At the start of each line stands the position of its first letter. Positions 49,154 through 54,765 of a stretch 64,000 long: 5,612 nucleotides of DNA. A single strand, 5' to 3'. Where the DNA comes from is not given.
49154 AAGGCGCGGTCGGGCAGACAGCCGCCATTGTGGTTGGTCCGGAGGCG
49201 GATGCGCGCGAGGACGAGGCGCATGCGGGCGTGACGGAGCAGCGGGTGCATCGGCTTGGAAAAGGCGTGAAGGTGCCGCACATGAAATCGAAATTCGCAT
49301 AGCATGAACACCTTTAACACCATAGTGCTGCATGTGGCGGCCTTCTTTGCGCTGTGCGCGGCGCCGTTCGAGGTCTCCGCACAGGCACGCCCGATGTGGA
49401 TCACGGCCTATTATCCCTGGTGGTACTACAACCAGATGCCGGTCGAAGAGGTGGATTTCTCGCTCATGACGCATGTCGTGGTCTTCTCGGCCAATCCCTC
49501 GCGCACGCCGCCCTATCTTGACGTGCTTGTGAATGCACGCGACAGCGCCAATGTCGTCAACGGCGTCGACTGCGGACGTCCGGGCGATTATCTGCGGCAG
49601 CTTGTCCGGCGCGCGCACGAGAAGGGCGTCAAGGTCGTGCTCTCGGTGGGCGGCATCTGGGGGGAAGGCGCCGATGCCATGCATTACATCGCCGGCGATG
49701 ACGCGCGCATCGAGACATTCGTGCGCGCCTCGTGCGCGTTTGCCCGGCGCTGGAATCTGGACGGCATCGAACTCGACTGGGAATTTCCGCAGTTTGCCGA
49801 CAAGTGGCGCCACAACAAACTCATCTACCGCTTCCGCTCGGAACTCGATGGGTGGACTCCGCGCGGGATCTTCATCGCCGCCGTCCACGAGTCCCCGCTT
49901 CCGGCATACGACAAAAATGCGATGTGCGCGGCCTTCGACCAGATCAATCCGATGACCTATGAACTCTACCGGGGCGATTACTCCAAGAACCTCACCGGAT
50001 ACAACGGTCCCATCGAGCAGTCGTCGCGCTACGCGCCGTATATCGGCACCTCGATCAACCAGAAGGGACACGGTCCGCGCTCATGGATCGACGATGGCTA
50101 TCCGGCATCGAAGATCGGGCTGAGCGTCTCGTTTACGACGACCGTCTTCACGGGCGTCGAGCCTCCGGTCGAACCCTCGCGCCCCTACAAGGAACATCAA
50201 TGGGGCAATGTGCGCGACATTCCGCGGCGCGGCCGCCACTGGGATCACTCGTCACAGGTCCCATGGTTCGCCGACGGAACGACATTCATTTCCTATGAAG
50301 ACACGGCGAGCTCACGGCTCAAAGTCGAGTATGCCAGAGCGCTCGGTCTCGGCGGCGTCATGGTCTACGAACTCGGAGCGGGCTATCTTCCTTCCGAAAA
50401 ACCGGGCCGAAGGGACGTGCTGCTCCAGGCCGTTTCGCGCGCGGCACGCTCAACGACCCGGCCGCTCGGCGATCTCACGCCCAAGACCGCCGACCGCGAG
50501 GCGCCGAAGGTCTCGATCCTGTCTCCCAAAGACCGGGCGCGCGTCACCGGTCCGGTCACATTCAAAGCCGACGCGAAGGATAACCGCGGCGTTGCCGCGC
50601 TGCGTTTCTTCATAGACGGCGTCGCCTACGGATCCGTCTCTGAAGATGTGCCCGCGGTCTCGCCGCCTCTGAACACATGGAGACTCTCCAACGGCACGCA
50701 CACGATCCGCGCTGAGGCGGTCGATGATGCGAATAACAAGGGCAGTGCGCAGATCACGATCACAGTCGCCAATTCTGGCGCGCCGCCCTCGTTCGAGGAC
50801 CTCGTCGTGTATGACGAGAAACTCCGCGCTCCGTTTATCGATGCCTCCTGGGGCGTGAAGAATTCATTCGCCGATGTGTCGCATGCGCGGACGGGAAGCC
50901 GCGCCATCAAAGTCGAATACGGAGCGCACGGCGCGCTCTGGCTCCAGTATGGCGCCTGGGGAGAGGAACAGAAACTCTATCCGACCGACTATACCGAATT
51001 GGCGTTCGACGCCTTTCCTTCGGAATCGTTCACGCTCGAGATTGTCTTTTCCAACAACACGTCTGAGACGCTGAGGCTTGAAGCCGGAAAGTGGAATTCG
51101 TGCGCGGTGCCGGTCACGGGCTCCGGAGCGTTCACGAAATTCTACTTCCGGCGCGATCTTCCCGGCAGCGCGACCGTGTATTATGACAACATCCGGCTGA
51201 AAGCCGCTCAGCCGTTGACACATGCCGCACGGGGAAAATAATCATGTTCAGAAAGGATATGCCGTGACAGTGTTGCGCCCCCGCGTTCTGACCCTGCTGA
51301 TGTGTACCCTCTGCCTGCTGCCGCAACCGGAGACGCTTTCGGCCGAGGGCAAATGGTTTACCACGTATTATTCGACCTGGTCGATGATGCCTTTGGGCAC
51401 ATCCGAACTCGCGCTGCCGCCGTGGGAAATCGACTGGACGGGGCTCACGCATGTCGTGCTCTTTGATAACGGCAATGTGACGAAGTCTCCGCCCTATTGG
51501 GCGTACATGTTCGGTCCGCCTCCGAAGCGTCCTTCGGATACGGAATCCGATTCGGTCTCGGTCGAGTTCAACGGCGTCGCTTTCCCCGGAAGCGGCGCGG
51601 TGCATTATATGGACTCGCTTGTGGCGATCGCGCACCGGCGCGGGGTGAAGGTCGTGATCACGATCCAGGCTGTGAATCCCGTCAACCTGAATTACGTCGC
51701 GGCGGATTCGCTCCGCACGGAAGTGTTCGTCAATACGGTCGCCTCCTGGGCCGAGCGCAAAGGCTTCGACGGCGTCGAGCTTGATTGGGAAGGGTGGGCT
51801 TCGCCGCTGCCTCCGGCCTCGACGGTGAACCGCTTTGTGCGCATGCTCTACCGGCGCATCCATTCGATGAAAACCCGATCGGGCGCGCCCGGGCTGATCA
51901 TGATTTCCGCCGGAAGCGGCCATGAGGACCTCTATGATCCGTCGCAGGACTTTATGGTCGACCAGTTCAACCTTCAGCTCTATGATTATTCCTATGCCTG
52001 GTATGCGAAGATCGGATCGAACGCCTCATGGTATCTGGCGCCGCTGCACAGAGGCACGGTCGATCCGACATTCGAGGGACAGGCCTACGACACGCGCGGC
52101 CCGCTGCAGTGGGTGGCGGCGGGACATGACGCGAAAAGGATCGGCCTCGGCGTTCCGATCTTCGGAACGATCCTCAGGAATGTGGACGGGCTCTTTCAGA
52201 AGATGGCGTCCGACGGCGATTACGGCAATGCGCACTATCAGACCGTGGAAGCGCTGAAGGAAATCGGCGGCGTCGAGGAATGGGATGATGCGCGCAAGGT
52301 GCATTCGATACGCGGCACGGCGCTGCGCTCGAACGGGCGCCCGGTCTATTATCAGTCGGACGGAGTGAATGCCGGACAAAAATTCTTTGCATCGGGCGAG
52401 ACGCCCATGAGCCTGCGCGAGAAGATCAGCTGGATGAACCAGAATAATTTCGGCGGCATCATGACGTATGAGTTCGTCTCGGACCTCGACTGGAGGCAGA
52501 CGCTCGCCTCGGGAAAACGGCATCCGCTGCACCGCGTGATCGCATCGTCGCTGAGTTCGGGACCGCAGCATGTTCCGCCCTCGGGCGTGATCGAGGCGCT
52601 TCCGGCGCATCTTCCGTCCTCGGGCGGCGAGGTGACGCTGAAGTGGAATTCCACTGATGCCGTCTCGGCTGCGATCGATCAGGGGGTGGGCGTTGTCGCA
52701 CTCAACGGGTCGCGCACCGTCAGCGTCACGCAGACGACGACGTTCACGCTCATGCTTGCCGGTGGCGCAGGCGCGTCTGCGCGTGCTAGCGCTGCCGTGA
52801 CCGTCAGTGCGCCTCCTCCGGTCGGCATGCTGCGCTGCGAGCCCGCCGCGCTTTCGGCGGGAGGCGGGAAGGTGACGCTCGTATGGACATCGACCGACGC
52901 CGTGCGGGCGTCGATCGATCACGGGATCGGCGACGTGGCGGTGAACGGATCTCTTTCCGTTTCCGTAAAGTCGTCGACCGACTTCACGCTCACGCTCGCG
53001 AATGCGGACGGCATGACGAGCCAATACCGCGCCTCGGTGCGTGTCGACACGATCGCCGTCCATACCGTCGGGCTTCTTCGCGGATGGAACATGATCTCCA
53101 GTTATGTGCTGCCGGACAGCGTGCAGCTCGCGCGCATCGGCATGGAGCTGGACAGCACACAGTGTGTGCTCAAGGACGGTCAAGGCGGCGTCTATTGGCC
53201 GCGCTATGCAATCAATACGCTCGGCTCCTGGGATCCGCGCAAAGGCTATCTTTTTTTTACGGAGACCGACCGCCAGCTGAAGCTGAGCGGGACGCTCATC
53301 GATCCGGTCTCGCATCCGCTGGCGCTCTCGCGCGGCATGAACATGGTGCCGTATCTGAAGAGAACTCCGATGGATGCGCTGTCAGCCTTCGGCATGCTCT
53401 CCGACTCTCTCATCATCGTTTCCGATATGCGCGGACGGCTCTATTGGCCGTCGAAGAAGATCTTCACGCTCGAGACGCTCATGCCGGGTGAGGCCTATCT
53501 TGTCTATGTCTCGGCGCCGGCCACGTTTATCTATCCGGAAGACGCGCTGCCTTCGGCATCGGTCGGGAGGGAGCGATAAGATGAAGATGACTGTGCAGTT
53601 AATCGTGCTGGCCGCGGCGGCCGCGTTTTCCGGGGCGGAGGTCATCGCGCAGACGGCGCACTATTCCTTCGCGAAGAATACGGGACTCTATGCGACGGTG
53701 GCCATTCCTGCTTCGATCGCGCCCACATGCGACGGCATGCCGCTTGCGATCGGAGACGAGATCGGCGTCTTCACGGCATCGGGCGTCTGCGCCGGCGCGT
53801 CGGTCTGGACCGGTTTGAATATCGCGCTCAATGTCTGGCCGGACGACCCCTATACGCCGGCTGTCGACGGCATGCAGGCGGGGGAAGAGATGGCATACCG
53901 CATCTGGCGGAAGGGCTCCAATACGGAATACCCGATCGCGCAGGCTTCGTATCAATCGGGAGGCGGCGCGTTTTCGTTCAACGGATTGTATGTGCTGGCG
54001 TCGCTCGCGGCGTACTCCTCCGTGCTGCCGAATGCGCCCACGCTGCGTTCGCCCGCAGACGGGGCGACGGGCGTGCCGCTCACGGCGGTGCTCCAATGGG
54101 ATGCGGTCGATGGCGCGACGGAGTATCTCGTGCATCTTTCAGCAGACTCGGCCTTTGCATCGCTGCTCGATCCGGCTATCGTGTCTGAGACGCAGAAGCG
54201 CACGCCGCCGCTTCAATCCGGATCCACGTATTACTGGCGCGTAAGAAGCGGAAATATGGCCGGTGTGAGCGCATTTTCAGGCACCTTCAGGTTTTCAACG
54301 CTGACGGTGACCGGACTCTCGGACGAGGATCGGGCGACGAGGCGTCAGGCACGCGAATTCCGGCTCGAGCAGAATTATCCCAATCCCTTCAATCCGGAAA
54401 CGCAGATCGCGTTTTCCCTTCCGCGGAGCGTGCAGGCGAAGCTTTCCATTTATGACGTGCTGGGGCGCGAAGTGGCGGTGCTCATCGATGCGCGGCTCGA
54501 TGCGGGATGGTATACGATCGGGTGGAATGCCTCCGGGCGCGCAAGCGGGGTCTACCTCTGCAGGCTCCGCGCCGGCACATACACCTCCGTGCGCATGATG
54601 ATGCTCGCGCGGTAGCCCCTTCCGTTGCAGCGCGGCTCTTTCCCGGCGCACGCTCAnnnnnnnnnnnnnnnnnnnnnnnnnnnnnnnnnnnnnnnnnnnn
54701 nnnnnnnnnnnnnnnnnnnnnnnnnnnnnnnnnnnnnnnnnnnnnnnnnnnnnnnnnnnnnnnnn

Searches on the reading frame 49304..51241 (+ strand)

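Call 83: search_protein_families(library=pfam, proteins=[window:49304-51241:+], max_evalue=0.0001)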
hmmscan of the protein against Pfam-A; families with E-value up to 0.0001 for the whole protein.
window:49304-51241:+ (645 aa): 2 families
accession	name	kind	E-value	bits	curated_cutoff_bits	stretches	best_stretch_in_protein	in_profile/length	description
PF00704.34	Glyco_hydro_18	-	2e-36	126.7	29.6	1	36-358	5-315/317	Glycosyl hydrolases family 18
PF17957.7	Big_7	-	2.6e-12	47.7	24.1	1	401-470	1-70/70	Bacterial Ig domain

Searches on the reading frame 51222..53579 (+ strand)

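Call 83: search_protein_families(library=pfam, proteins=[window:51222-53579:+], max_evalue=0.0001)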
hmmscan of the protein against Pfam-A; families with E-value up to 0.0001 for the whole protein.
window:51222-53579:+ (785 aa): 1 family
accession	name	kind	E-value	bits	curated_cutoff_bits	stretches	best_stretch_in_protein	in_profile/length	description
PF00704.34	Glyco_hydro_18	-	2.8e-20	73.7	29.6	1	48-419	4-315/317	Glycosyl hydrolases family 18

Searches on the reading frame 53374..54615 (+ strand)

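Call 83: search_protein_families(library=pfam, proteins=[window:53374-54615:+], max_evalue=0.0001)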
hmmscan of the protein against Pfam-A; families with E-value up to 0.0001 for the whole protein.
window:53374-54615:+ (413 aa): 1 family
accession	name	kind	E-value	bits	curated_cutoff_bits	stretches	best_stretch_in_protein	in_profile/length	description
PF18962.6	Por_Secre_tail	-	7.9e-07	29.7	27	1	335-406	2-70/75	Secretion system C-terminal sorting domain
